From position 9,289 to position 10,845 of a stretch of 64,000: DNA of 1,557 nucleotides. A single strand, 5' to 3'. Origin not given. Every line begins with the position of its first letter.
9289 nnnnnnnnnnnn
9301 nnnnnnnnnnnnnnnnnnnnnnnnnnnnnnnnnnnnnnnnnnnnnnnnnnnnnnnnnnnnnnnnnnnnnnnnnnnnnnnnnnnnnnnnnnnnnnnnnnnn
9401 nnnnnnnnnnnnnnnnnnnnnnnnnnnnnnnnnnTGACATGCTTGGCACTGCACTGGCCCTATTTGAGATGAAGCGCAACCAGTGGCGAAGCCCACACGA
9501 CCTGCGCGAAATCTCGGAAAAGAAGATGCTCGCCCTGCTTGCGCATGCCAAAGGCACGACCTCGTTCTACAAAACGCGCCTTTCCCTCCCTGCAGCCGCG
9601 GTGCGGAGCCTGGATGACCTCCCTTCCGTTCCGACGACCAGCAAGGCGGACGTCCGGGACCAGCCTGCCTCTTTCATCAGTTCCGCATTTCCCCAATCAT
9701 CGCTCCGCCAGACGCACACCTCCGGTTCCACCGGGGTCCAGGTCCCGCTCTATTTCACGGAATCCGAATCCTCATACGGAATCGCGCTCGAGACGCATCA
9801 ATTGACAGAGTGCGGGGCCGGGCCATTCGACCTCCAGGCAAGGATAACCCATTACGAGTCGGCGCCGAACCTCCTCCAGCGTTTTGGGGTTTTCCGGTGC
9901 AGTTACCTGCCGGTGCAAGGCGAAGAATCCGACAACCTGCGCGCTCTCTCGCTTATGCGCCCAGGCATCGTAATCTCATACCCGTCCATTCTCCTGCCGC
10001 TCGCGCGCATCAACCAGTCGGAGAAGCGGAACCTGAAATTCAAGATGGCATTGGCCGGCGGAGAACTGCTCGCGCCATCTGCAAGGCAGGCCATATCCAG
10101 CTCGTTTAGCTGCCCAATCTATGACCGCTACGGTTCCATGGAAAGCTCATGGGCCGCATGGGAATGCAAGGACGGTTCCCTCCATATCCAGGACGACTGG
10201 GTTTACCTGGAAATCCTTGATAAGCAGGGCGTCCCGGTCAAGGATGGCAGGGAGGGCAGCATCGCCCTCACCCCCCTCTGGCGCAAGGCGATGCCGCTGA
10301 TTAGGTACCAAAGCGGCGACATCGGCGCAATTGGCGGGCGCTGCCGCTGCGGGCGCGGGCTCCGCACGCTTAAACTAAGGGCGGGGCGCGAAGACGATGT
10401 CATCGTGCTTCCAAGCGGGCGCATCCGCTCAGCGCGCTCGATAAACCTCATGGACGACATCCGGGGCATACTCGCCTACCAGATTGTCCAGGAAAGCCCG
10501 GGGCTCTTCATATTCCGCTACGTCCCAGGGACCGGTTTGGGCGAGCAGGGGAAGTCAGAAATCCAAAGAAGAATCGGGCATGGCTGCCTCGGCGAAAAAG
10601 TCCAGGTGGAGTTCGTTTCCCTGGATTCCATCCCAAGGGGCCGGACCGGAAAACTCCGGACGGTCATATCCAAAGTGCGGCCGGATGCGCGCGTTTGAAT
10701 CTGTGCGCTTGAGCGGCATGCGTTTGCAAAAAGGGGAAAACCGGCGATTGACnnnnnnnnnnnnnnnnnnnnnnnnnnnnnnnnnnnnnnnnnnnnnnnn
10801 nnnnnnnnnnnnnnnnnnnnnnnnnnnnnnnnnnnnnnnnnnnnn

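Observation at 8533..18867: Ten-gene co-directional array: phytoene-synthase homolog, three PaaK/F390-synthetase-like ligases, two GNATs and a BKACE enzyme, with proBAC embedded - candidate undescribed biosynthetic operon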

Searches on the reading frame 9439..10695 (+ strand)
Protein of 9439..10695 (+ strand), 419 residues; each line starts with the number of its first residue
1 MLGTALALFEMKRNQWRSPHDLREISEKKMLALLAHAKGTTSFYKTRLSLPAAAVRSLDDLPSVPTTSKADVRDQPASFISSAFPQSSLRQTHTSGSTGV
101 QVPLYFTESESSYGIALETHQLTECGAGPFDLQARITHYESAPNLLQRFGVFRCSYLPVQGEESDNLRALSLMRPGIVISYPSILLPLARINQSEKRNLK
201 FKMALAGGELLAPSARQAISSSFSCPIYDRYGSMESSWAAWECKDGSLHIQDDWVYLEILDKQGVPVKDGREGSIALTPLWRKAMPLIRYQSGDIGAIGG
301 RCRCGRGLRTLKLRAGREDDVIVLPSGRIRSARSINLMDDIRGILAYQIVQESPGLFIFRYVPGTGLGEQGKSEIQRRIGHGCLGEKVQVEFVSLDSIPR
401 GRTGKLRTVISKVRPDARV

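Call 5: search_protein_families(library=pfam, proteins=[window:9439-10695:+], max_evalue=0.01)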
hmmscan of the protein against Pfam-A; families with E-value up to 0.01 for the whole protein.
window:9439-10695:+ (419 aa): 1 family
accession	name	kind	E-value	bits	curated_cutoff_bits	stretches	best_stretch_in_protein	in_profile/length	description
PF00501.34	AMP-binding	-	0.0005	19.4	29.9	1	168-276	250-373/384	AMP-binding enzyme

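Call 6: search_protein_families(library=ncbifam, proteins=[window:9439-10695:+], max_evalue=0.01)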
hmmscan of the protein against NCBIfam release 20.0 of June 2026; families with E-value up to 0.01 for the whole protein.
window:9439-10695:+ (419 aa): 7 families
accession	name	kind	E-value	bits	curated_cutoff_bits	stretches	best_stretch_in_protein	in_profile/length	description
NF045666.1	DVU1553_fam_AMP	equivalog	1.3e-41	142.7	300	1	15-317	16-330/331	DVU_1553 family AMP-dependent CoA ligase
NF053551.1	FlxY_rubin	equivalog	9.4e-27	93.8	520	2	172-350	166-355/424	flexirubin biosynthesis putative acyl-CoA ligase FlxY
NF041878.1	paak_haloarch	equivalog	2e-23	82.7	700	1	17-324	8-331/427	phenylacetate--CoA ligase PaaK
NF041217.1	BagE_FevW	exception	5.8e-23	81.5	800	2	206-369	199-365/424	bagremycin/ferroverdin synthetase BagE/FevW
TIGR02155.1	PA_CoA_ligase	equivalog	2.4e-21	75.7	646.3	1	22-324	8-323/422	phenylacetate--CoA ligase PaaK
TIGR02304.1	aden_form_hyp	equivalog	2.1e-13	50.1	251.9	1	165-327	178-335/430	F390 synthetase-related protein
TIGR03335.1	F390_ftsA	equivalog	4.2e-12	45.5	458.7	1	172-308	174-320/445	coenzyme F390 synthetase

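Call 26: find_homologous_proteins(query=window:9439-10695:+, max_evalue=1e-20)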
Query window:9439-10695:+ (419 aa): 228 proteins with E <= 1e-20 among 8000 candidates; the best 120 are listed.
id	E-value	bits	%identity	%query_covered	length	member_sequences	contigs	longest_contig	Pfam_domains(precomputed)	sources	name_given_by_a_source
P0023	3.0e-262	888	94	100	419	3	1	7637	PF27533.1,PF00501.35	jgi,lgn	jgi:phenylacetate-CoA ligase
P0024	4.7e-181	620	66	98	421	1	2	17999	PF27533.1,PF00501.35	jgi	jgi:phenylacetate-CoA ligase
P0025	1.6e-178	612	65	99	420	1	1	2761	PF27533.1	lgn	-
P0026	9.6e-172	589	62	100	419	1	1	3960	PF27533.1,PF00501.35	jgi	jgi:phenylacetate-CoA ligase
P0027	1.2e-170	586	62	100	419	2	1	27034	PF27533.1,PF00501.35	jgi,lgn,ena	-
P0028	1.4e-170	586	62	100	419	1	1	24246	PF00501.35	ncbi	ncbi:MAG: hypothetical protein V1861_02885 [Candidatus Micrarchaeota archaeon]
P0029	9.0e-170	583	61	100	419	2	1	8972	PF27533.1,PF00501.35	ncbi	-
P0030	6.0e-163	561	62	99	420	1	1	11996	PF27533.1,PF00501.35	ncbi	-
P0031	1.8e-159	549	58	99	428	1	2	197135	PF27533.1,PF00501.35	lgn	-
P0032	1.6e-147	510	56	99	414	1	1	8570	PF27533.1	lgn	-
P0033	1.7e-145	503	56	100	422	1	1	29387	PF27533.1,PF00501.35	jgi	jgi:phenylacetate-CoA ligase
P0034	7.0e-140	485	54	98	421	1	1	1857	PF00501.35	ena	-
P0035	3.2e-136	473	53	99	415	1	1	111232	PF27533.1,PF00501.35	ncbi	ncbi:MAG: hypothetical protein U0R44_04945 [Candidatus Micrarchaeia archaeon]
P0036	5.0e-136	472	52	99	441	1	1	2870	PF27533.1,PF00501.35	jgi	jgi:phenylacetate-CoA ligase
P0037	2.3e-133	463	51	99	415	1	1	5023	PF27533.1,PF00501.35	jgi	jgi:phenylacetate-CoA ligase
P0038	4.5e-133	462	51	100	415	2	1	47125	PF27533.1,PF00501.35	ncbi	ncbi:MAG: AMP-binding protein [Candidatus Micrarchaeota archaeon]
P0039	1.6e-130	454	53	99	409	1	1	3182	PF00501.35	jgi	jgi:phenylacetate-CoA ligase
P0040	1.0e-129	451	51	99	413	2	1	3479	PF00501.35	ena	-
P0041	2.0e-127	444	50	97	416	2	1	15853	PF27533.1,PF00501.35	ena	-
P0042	2.6e-123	430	49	99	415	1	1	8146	PF27533.1,PF00501.35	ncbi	-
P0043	2.7e-119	417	49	98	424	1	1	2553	PF27533.1,PF00501.35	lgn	-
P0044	3.5e-119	416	49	99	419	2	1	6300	PF27533.1,PF00501.35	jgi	jgi:phenylacetate-CoA ligase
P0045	1.5e-112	395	47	98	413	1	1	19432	PF27533.1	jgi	jgi:phenylacetate-CoA ligase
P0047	1.3e-103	365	43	99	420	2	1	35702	PF27533.1,PF00501.35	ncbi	ncbi:MAG: AMP-binding protein [Candidatus Micrarchaeota archaeon]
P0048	2.4e-103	364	44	99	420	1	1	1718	PF27533.1,PF00501.35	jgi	jgi:phenylacetate-CoA ligase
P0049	3.3e-102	360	43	95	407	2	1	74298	PF27533.1,PF00501.35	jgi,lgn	-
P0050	1.2e-101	359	45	98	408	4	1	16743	PF00501.35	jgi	-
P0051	1.6e-98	348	42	96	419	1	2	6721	PF27533.1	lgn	-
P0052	1.7e-97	345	42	99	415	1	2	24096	PF27533.1,PF00501.35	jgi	jgi:phenylacetate-CoA ligase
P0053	5.3e-90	320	42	98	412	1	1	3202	PF27533.1,PF00501.35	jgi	jgi:phenylacetate-CoA ligase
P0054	5.6e-90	320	41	100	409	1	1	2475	PF27533.1,PF00501.35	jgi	jgi:phenylacetate-CoA ligase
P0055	6.8e-88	313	43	97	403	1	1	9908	PF00501.35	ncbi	-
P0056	6.3e-82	294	40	98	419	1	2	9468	PF27533.1,PF00501.35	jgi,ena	-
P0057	7.7e-79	284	50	64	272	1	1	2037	PF00501.35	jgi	jgi:phenylacetate-CoA ligase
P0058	1.1e-70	257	38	94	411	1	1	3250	PF27533.1,PF00501.35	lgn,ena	-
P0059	6.8e-69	251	35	98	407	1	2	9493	PF27533.1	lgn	-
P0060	8.3e-69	250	37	99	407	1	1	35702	PF27533.1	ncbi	ncbi:MAG: hypothetical protein AB1529_00805 [Candidatus Micrarchaeota archaeon]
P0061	5.4e-68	248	36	96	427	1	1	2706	PF27533.1,PF00501.35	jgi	-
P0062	5.4e-63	231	34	96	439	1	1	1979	PF27533.1,PF00501.35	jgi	jgi:phenylacetate-CoA ligase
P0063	1.0e-60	224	34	96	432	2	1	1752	PF27533.1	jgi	jgi:phenylacetate-CoA ligase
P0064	3.7e-58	215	37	96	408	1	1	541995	PF00501.35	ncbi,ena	-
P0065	2.0e-55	206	33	97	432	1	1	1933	PF27533.1,PF00501.35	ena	-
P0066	4.4e-55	205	30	97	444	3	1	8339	PF27533.1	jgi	-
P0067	2.0e-54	203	29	98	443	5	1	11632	PF27533.1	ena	-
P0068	5.3e-54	202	32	97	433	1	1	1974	PF27533.1,PF00501.35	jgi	jgi:phenylacetate-CoA ligase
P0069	4.8e-52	195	31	98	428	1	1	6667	PF27533.1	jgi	jgi:phenylacetate-CoA ligase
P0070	5.5e-52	195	32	96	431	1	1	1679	PF27533.1,PF00501.35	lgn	-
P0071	2.9e-50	189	33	97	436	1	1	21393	PF27533.1,PF00501.35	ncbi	ncbi:MAG: hypothetical protein ABIK65_14930 [Candidatus Eisenbacteria bacterium]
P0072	1.8e-46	177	32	96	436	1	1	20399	PF27533.1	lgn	-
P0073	2.8e-46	176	31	96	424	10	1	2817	PF27533.1,PF00501.35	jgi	jgi:phenylacetate-CoA ligase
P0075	1.1e-45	174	30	98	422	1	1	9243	PF27533.1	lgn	-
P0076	1.3e-45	174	32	97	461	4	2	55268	PF27533.1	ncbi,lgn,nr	ncbi:MAG: phenylacetate--CoA ligase family protein [Planctomycetes bacterium]|nr:phenylacetate--CoA 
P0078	2.2e-43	167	30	85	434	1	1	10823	PF27533.1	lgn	-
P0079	4.4e-43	166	40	57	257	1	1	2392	PF27533.1,PF00501.35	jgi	jgi:phenylacetate-CoA ligase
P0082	1.8e-42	164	40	59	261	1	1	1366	PF27533.1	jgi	jgi:phenylacetate-CoA ligase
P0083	1.5e-41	161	30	97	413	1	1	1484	PF27533.1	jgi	jgi:phenylacetate-CoA ligase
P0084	2.0e-41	160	31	97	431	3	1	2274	PF27533.1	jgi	-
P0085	4.0e-41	159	31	91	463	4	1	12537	PF27533.1,PF00501.35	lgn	-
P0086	8.3e-41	158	31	97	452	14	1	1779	PF27533.1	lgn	-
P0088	1.4e-40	157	31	98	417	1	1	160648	PF27533.1,PF00501.35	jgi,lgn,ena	-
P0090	1.4e-39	154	28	96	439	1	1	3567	PF27533.1,PF00501.35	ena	-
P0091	1.6e-38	151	31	97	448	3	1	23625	PF27533.1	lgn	-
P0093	2.0e-38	150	28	96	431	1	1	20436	PF27533.1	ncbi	ncbi:MAG: phenylacetate--CoA ligase family protein [Nitrososphaerota archaeon]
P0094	2.1e-38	150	29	97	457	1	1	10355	PF27533.1,PF00501.35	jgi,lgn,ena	-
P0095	3.0e-38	150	31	96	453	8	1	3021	PF27533.1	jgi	jgi:phenylacetate-CoA ligase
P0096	6.4e-38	149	31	96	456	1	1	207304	PF27533.1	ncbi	ncbi:MAG: phenylacetate--CoA ligase family protein [Gemmataceae bacterium]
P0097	7.4e-38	149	31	96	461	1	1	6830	PF27533.1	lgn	-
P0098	1.6e-37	147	29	97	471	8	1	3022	PF27533.1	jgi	-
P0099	2.1e-37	147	31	96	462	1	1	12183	PF27533.1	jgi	jgi:phenylacetate-CoA ligase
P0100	4.6e-37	146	28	98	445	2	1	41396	PF27533.1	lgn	-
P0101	2.9e-36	143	29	96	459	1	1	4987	PF27533.1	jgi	jgi:phenylacetate-CoA ligase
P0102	3.3e-36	143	29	99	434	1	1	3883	PF27533.1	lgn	-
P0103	5.4e-36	142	29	97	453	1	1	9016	PF27533.1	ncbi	-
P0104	5.4e-36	142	31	97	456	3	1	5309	PF27533.1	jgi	jgi:phenylacetate-coenzyme A ligase PaaK-like adenylate-forming protein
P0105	7.8e-36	142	31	97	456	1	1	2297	PF27533.1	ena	-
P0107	8.3e-36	142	29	98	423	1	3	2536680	PF00501.35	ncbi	-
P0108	1.0e-35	141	28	98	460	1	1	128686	PF00501.35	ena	-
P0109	2.4e-35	140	29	96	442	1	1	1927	PF27533.1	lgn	-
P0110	4.4e-35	139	31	97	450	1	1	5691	PF27533.1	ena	-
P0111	5.4e-35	139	28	99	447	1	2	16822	PF00501.35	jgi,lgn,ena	-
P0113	2.7e-34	137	31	96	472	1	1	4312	PF27533.1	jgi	-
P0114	4.5e-34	136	31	97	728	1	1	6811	PF27533.1,PF00535.33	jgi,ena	-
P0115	6.5e-34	136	29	97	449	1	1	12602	PF27533.1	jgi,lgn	jgi:phenylacetate-CoA ligase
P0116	1.2e-33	135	29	98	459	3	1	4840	PF27533.1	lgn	-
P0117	1.5e-33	134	29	97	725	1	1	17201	PF27533.1,PF00535.33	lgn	-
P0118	1.6e-33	134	29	98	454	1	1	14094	PF27533.1,PF00501.35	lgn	-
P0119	2.5e-33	134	30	97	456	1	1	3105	PF27533.1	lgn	-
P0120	2.7e-33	134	30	87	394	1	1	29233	PF00501.35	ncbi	-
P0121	3.1e-33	133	30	96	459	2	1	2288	PF27533.1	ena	-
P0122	3.3e-33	133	29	95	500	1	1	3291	PF27533.1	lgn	-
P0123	5.6e-33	132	29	93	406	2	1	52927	PF27533.1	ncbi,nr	ncbi:MAG: hypothetical protein M1319_02325 [Chloroflexi bacterium]|nr:hypothetical protein [Chlorofl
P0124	7.2e-33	132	29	97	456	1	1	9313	PF27533.1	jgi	jgi:phenylacetate-CoA ligase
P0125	1.2e-32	131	28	97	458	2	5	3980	PF27533.1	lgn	-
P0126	1.5e-32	131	28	96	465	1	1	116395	PF27533.1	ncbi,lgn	ncbi:MAG: hypothetical protein WCE90_13055 [Candidatus Zixiibacteriota bacterium]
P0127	2.1e-32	131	29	96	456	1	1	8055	PF27533.1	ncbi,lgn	-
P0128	3.0e-32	130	29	97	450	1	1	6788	PF27533.1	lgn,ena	-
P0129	3.1e-32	130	27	97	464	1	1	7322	PF27533.1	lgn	-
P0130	3.4e-32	130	29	97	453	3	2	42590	PF27533.1,PF00501.35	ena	-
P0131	6.2e-32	129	30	98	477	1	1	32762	PF27533.1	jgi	-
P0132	8.0e-32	129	27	96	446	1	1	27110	PF27533.1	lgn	-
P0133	8.0e-32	129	30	94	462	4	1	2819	PF27533.1,PF00501.35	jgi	-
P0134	9.2e-32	128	28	97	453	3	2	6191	PF27533.1,PF00501.35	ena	-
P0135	9.8e-32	128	31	91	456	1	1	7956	PF27533.1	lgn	-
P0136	1.1e-31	128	27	97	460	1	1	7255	PF00501.35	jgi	jgi:phenylacetate-CoA ligase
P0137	2.0e-31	127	27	97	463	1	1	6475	PF00501.35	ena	-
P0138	2.8e-31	127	28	96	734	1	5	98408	PF13641.13,PF27533.1,PF00535.33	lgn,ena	-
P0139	3.1e-31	127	29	97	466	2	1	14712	PF27533.1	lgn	-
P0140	6.2e-31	126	27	96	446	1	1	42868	PF27533.1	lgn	-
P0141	8.2e-31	125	28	97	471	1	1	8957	PF27533.1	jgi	jgi:phenylacetate-CoA ligase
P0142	8.5e-31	125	27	92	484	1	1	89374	PF00501.35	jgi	jgi:phenylacetate-CoA ligase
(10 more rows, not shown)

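Call 59: find_encoding_contigs(protein=P0138, flank=9000, max_places=1)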
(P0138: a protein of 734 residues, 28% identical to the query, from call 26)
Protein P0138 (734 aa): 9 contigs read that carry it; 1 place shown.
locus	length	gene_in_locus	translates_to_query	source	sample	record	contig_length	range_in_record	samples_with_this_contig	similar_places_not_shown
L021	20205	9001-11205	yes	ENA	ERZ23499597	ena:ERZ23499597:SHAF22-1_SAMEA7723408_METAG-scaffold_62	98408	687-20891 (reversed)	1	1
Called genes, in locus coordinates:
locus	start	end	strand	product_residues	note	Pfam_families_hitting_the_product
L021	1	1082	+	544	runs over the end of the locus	-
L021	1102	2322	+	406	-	PF00150:Cellulase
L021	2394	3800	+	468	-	PF13347:MFS_2, PF07690:MFS_1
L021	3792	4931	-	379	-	-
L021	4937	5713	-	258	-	PF13489:Methyltransf_23, PF07021:MetW (weak), PF13847:Methyltransf_31, PF08241:Methyltransf_11, PF08242:Methyltransf_12, PF13649:Methyltransf_25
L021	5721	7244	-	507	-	-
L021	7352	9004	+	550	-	-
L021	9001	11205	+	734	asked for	PF00535:Glycos_transf_2, PF13641:Glyco_tranf_2_3 (weak), PF27533:CapK_C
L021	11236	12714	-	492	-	-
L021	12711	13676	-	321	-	PF00106:adh_short (weak), PF01073:3Beta_HSD, PF01370:Epimerase, PF02719:Polysacc_synt_2, PF04321:RmlD_sub_bind, PF07993:NAD_binding_4, PF13460:NAD_binding_10, PF16363:GDP_Man_Dehyd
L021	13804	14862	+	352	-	PF03706:LPG_synthase_TM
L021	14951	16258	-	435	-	PF01979:Amidohydro_1, PF07969:Amidohydro_3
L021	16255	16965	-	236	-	PF07638:Sigma70_ECF (faint), PF04542:Sigma70_r2, PF04545:Sigma70_r4 (faint), PF08281:Sigma70_r4_2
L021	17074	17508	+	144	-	PF00903:Glyoxalase, PF18029:Glyoxalase_6 (weak)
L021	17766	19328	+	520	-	-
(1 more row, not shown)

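Call 60: find_encoding_contigs(protein=P0096, flank=9000, max_places=1)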
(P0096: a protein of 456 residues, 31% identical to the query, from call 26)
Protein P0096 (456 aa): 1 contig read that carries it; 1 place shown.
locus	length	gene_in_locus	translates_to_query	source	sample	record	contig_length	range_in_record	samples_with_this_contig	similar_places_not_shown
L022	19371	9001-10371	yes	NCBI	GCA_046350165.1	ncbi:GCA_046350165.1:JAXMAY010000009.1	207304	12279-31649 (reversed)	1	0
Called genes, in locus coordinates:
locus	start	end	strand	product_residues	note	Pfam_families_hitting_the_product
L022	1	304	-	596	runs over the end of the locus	PF13555:AAA_29 (faint), PF00005:ABC_tran, PF02463:SMC_N (faint), PF13175:AAA_15 (faint), PF13304:AAA_21 (faint), PF12848:ABC_tran_Xtn, PF00005:ABC_tran, PF16326:ABC_tran_CTD (weak), +2 more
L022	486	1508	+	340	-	-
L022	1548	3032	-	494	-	PF00370:FGGY_N, PF02782:FGGY_C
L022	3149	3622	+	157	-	PF12867:DinB_2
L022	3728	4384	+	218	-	-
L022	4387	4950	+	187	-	PF01327:Pep_deformylase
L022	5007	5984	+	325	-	PF00551:Formyl_trans_N, PF02911:Formyl_trans_C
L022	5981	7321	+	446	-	PF01029:NusB, PF22458:RsmF-B_ferredox, PF01189:Methyltr_RsmB-F, PF01728:FtsJ (weak)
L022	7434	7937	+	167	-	-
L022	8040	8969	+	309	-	PF01073:3Beta_HSD, PF01370:Epimerase, PF04321:RmlD_sub_bind, PF16363:GDP_Man_Dehyd, PF07993:NAD_binding_4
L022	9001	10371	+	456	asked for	PF27533:CapK_C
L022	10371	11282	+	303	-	PF00535:Glycos_transf_2, PF10111:Glyco_tranf_2_2, PF13641:Glyco_tranf_2_3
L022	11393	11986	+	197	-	-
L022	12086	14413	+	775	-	PF00034:Cytochrom_C (faint), PF13442:Cytochrome_CBB3, PF07691:PA14, PF07637:PSD5, PF07631:PSD4, PF07627:PSCyt3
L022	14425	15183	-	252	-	-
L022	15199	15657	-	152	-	-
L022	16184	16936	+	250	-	PF13519:VWA_2, PF00092:VWA (weak)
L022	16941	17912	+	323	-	PF01795:Methyltransf_5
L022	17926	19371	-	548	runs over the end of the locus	PF00884:Sulfatase, PF16347:SGSH_C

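Call 61: find_encoding_contigs(protein=P0064, flank=9000, max_places=1)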
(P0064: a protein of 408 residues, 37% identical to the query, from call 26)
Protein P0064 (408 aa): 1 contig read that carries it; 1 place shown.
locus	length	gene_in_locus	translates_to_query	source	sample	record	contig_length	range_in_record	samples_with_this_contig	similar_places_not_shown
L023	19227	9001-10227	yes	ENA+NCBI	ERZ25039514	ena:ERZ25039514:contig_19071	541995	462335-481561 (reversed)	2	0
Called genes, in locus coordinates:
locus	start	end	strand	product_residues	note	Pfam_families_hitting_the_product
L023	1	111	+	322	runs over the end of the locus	PF02779:Transket_pyr, PF02780:Transketolase_C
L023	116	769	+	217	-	PF00923:TAL_FSA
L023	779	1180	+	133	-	PF12172:zf-ChsH2, PF01796:OB_ChsH2_C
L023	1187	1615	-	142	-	-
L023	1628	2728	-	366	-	PF00579:tRNA-synt_1b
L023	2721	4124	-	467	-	PF14528:LAGLIDADG_3 (weak)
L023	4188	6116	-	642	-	PF12698:ABC2_membrane_3, PF01061:ABC2_membrane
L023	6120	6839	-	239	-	PF00005:ABC_tran, PF13304:AAA_21 (weak)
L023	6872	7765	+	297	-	PF00494:SQS_PSY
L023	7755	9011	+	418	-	PF00501:AMP-binding (weak), PF27533:CapK_C (weak)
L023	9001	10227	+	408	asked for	PF00501:AMP-binding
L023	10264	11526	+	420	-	PF27533:CapK_C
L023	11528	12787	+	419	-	PF00501:AMP-binding, PF27533:CapK_C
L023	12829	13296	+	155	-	PF00583:Acetyltransf_1, PF13673:Acetyltransf_10 (weak), PF13508:Acetyltransf_7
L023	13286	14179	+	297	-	PF05853:BKACE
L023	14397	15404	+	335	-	PF00501:AMP-binding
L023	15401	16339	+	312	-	-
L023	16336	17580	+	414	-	PF27533:CapK_C (faint)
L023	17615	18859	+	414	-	PF27533:CapK_C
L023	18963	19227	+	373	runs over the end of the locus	PF00501:AMP-binding (faint), PF27533:CapK_C (weak)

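Call 72: search_protein_families(library=padloc, proteins=[window:9439-10695:+], max_evalue=0.01)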
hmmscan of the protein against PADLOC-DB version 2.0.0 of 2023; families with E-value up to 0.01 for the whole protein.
window:9439-10695:+ (419 aa): 0 families
